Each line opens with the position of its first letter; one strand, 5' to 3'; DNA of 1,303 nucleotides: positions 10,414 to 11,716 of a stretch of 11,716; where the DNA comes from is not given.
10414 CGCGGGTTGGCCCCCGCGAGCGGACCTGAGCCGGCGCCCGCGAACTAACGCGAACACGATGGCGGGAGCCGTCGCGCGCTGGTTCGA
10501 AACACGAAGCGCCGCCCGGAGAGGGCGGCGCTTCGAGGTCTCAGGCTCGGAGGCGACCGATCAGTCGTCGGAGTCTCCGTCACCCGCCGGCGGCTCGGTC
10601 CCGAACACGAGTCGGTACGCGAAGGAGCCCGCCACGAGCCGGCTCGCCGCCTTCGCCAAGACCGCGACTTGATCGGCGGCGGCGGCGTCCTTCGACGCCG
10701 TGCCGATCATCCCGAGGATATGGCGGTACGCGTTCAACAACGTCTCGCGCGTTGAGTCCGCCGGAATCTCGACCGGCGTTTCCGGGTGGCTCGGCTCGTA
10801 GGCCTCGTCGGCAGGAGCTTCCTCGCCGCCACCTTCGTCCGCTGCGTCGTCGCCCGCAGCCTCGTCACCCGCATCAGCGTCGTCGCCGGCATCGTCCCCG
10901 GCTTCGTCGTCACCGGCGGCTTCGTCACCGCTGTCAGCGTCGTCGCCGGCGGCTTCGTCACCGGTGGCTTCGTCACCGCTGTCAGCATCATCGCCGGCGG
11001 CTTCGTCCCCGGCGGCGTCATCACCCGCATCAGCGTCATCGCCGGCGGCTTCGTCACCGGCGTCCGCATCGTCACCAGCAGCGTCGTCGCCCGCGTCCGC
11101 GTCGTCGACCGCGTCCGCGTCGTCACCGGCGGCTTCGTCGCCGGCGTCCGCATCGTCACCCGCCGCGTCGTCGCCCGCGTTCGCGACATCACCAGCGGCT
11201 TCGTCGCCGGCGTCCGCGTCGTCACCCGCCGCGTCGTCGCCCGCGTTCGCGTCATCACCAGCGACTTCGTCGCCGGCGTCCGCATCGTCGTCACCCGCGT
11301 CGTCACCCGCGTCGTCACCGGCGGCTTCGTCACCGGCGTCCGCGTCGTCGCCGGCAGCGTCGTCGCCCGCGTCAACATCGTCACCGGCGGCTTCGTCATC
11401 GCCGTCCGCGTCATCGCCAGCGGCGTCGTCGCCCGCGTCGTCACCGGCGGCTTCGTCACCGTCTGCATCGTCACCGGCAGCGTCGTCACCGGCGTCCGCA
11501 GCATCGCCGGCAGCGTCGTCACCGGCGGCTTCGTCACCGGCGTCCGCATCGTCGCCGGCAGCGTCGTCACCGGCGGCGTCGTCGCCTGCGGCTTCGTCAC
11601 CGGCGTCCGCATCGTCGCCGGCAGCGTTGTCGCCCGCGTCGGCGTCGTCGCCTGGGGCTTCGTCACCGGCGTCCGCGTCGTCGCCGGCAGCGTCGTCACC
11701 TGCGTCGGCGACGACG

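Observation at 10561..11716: Hyper-acidic Asp/Ala/Gly/Glu repeat protein with a globular-looking C-terminal tail encoded just upstream of the multi-kinase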

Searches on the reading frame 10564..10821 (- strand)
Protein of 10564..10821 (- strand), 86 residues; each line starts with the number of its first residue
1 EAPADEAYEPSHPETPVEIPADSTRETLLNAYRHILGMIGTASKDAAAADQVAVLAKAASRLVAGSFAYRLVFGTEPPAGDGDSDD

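Call 14: find_homologous_proteins(query=window:10564-10821:-, max_evalue=0.01)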
Query seq(86 aa) (86 aa): 1 proteins with E <= 0.01 among 9 candidates.
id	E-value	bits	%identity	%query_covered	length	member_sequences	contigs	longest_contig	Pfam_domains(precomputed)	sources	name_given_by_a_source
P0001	3.2e-34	135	94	81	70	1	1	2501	-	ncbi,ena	-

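Call 16: find_encoding_contigs(protein=P0001, flank=10000)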
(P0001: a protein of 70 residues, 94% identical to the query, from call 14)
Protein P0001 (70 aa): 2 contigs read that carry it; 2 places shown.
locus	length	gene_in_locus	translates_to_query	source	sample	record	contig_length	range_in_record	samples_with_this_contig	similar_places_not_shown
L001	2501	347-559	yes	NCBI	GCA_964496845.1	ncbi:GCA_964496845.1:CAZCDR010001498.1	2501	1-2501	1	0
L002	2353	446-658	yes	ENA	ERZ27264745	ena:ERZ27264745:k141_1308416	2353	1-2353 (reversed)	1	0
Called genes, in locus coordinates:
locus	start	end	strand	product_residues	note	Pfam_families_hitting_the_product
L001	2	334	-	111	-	?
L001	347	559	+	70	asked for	-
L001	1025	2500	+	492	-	?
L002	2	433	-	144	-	?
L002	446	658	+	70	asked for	-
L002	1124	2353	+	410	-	?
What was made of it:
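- Gene callers chose the antisense frame in L001 and L002 (call 16).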

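Call 18: find_related_loci(query=window:10564-10776:-, collection=genome_contigs, flank=10000)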
Query seq(71 aa) (71 aa) in genome_contigs; peptide patterns used: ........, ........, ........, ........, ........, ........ (x = any residue, [..] = any of these).
599 stretches matched a pattern, but none encodes a relative of the query by tblastn (E <= 1e-3).

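Call 23: find_related_loci(query=window:10564-10776:-, collection=metagenome_contigs, flank=10000)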
Query seq(71 aa) (71 aa) in metagenome_contigs; peptide patterns used: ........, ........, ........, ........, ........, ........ (x = any residue, [..] = any of these).
600 stretches matched a pattern, but none encodes a relative of the query by tblastn (E <= 1e-3).
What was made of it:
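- Tried and rejected: Tail against GTDB species genomes and JGI metagenome contigs (calls 18, 23).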

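Call 31: search_protein_representatives(protein=window:10564-10821:-)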
Query: 86 residues. Proteins with E-value up to 0.001 (for the whole library): 9; up to 1e-10: 2; up to 1e-30: 1. The best 9 are listed.
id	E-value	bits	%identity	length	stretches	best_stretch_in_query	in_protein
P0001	1.0e-34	134.7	94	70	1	17-86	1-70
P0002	4.5e-15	72.1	35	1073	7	10-58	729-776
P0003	3.4e-06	43.9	47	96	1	20-76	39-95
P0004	4.0e-06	43.7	49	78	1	18-74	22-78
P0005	1.1e-05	42.3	55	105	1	22-74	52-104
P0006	2.1e-05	41.4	43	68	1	16-75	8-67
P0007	6.9e-05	39.7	44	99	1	22-84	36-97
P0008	7.5e-05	39.6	48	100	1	13-77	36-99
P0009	1.3e-04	38.9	44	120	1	3-75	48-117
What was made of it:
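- Tried and rejected: P0002 (E = 4.5e-15 in call 31) is a false relative.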

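Call 34: search_protein_families(library=pfam, proteins=[P0003, P0004, P0005, P0006, P0007, P0008, P0009, window:10564-10821:-], max_evalue=1)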
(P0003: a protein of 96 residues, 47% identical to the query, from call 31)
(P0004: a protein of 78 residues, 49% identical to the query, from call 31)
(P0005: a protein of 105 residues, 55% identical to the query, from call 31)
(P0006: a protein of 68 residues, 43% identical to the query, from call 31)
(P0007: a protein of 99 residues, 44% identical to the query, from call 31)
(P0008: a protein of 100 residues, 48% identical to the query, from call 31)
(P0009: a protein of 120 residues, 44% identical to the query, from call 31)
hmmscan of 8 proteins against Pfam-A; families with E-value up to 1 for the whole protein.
P0003 (96 aa): 3 families
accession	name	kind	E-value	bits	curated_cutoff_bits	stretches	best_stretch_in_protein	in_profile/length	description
PF07521.17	RMMBL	-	0.17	12.4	21.6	1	57-79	34-57/63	Zn-dependent metallo-hydrolase RNA specificity domain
PF17249.8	DUF5318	-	0.22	11.7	31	1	15-78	29-92/131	Family of unknown function (DUF5318)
PF24975.1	UBA_Rad5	-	0.23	12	27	0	28-46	5-23/40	Fungal Rad5 UBA-like domain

P0004 (78 aa): 0 families

P0005 (105 aa): 0 families

P0006 (68 aa): 2 families
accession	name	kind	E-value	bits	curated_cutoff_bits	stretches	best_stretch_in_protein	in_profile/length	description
PF25449.1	CCDC174_GRSR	-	0.076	13.1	26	1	10-20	5-15/30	CCDC174 alpha/beta GRSR domain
PF16925.10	TetR_C_13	-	0.079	13.8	27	1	9-51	34-76/109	Tetracyclin repressor-like, C-terminal domain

P0007 (99 aa): 0 families

P0008 (100 aa): 0 families

P0009 (120 aa): 1 family
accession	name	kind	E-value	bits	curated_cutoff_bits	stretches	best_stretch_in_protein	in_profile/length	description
PF10667.14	DUF2486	-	0.043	13.9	22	1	16-75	66-125/260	Protein of unknown function (DUF2486)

window:10564-10821:- (86 aa): 1 family
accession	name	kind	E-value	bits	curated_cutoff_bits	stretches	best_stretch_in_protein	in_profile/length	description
PF02615.19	Ldh_2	-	0.064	12.8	38.8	1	36-77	115-156/333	Malate/L-lactate dehydrogenase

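Call 35: search_protein_families(library=ncbifam, proteins=[P0003, P0004, P0005, P0006, P0007, P0008, P0009, window:10564-10821:-], max_evalue=1)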
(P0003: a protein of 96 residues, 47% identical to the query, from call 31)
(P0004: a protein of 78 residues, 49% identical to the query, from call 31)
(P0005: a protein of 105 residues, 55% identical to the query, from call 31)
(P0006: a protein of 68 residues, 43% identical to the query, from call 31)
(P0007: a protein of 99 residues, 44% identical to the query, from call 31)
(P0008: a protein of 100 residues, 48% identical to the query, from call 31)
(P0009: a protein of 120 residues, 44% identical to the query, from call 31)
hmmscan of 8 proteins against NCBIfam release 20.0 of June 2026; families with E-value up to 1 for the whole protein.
P0003 (96 aa): 0 families

P0004 (78 aa): 1 family
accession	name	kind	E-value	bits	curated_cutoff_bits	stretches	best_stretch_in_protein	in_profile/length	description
NF042988.1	Erm46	exception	0.072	12.4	503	1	19-71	33-85/255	23S rRNA (adenine(2058)-N(6))-methyltransferase Erm(46)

P0005 (105 aa): 1 family
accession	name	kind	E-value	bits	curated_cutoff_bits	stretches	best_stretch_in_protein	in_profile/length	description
NF007433.0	PRK09979.1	equivalog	0.092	12.7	85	1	1-14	1-14/33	rho operon leader peptide RhoL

P0006 (68 aa): 1 family
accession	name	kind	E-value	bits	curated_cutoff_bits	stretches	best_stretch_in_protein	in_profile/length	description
NF004529.0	PRK05876.1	equivalog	0.062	12.8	338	1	31-56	57-82/275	short chain dehydrogenase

P0007 (99 aa): 0 families

P0008 (100 aa): 0 families

P0009 (120 aa): 1 family
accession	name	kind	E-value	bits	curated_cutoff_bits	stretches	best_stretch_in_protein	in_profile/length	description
NF041470.1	sec_prot_XpsN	equivalog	0.11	12.1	400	1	15-80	183-247/260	type II secretion system protein XpsN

window:10564-10821:- (86 aa): 0 families

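Call 36: find_encoding_contigs(protein=P0003, flank=6000, max_places=4)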
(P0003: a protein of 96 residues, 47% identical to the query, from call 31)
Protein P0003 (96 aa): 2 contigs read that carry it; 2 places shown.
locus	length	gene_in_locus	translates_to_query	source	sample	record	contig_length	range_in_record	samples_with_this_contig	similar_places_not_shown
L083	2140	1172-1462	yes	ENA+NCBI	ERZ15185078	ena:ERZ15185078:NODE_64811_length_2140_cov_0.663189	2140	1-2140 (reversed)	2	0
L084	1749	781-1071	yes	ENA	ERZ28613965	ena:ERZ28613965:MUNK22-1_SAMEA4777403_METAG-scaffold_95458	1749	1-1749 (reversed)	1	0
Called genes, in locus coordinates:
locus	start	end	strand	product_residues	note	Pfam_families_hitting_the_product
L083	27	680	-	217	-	PF00578:AhpC-TSA, PF08534:Redoxin, PF10417:1-cysPrx_C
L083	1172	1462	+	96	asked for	-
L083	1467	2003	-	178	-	PF10698:DUF2505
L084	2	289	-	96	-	?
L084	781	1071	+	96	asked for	-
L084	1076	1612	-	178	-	PF10698:DUF2505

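Call 37: find_encoding_contigs(protein=P0009, flank=6000, max_places=4)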
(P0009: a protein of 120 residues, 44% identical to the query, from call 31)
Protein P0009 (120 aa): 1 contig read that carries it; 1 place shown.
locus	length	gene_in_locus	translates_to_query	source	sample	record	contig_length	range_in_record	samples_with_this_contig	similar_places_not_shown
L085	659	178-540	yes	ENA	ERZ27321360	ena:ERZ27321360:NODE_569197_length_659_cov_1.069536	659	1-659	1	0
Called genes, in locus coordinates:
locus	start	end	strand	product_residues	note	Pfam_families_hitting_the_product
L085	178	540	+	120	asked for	-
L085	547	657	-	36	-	?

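Call 42: find_encoding_contigs(protein=P0006, flank=10000, max_places=3)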
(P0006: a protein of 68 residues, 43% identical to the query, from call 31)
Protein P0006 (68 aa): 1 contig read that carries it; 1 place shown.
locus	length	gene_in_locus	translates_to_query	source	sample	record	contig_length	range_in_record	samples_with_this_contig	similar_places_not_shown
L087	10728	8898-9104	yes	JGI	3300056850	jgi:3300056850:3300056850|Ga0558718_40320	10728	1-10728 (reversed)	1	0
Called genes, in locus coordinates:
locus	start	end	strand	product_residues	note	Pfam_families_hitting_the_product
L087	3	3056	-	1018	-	?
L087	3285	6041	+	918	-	PF00069:Pkinase, PF07714:PK_Tyr_Ser-Thr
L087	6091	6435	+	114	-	-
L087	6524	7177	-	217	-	PF00578:AhpC-TSA, PF08534:Redoxin, PF10417:1-cysPrx_C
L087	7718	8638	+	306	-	-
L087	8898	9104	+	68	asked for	-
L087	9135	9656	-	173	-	PF10698:DUF2505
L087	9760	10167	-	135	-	-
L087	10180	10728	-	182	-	?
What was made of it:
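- In L087 and L083 the family gene sits beside a DUF2505 gene with no imu cassette visible, though those contigs are short (calls 36, 42).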

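Call 43: find_encoding_contigs(protein=P0008, flank=10000, max_places=3)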
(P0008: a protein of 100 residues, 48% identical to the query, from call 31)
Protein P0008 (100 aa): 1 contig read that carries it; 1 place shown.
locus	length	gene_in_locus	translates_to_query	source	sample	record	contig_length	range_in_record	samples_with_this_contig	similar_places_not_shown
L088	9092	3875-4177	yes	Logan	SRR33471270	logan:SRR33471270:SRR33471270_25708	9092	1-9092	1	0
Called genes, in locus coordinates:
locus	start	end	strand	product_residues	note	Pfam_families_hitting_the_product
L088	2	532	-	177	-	?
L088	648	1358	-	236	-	PF02224:Cytidylate_kin, PF13189:Cytidylate_kin2 (faint), PF13207:AAA_17 (weak)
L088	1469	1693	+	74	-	PF14086:DUF4266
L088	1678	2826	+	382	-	PF12094:DUF3570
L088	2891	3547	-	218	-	PF00578:AhpC-TSA, PF08534:Redoxin, PF10417:1-cysPrx_C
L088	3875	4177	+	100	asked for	-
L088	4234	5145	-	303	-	PF01545:Cation_efflux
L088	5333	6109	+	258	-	-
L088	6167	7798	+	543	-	PF00817:IMS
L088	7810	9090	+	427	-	?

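Call 57: predict_structure(alignment_id=A3)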
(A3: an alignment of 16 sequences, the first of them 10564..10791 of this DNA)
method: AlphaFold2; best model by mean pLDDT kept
length: 76 residues; sequences in the alignment: 16
mean_pLDDT: 65.7   pTM: 0.36
mean pLDDT of the five models: 65.7, 64.2, 63.2, 61.6, 60.9
residues with pLDDT >= 90: 0; 70-90: 30; 50-70: 38; < 50: 8
segments of 3 or more residues with pLDDT < 50: 72-76
pLDDT, mean of each block of 10 residues (from residue 1): 52 73 76 71 72 64 65 45
secondary structure, 60 per line:
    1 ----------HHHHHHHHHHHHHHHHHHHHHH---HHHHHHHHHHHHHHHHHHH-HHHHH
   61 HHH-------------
elements in order: H11-32 H36-54 H56-63
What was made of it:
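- In the window tail the helices are 11-32, 36-54 and 56-63 (call 57).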

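Call 63: fold_search(model_id=the predicted structure, library=pdb)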
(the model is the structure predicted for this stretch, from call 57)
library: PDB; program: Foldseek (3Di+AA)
matches with E <= 10: 0; with E <= 0.001: 0
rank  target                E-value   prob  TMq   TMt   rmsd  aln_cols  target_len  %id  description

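Call 68: search_protein_families(library=padloc, alignment_id=A3, max_evalue=0.1)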
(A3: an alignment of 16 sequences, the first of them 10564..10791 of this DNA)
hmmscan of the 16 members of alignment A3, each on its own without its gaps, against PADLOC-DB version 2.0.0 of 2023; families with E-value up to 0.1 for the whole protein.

A. member 1, window:10564-10791:- (76 aa): 0 families

B. families by the number of members that match (of 16 scanned): 0 families
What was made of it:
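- On Known anti-phage defence or phage protein families: PADLOC gave 0 families for 16 members (call 68).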

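Call 69: search_protein_families(library=phrogs, alignment_id=A3, max_evalue=0.1)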
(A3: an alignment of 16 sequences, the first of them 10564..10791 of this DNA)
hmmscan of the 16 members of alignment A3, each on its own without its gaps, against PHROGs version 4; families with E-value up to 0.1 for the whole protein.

A. member 1, window:10564-10791:- (76 aa): 1 family
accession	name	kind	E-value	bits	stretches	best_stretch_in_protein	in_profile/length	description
phrog_37099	-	unknown function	0.056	14.6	1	7-57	30-79/81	-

B. families by the number of members that match (of 16 scanned): 5 families
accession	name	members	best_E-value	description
phrog_23319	-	4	0.022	-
phrog_34831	-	3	4.4e-06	-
phrog_6145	-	1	0.009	MIT family metal ion transporter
phrog_37099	-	1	0.056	-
phrog_4665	-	1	0.077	-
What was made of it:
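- On Known anti-phage defence or phage protein families: PHROGs gave only weak hits to families of unknown function in a few members (call 69).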

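Call 71: search_protein_families(library=pfam, proteins=[L087:7718-8638:+], max_evalue=0.001)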
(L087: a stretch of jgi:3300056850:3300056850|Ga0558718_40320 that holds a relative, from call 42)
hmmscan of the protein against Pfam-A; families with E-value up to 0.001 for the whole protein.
L087:7718-8638:+ (306 aa): 0 families

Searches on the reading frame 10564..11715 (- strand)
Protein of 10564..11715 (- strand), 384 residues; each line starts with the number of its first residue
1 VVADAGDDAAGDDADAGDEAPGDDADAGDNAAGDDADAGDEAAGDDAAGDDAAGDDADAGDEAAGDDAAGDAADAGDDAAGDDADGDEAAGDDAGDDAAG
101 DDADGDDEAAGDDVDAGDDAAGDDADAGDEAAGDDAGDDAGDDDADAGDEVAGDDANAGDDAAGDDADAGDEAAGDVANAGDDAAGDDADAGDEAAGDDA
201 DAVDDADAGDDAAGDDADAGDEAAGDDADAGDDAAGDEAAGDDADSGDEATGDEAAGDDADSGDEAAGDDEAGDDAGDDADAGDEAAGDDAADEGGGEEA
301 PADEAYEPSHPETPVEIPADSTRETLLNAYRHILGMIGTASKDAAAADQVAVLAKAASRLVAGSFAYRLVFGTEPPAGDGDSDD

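Call 13: search_protein_families(library=pfam, proteins=[window:10564-11715:-], max_evalue=0.01)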
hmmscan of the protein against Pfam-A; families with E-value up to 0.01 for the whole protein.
window:10564-11715:- (384 aa): 0 families
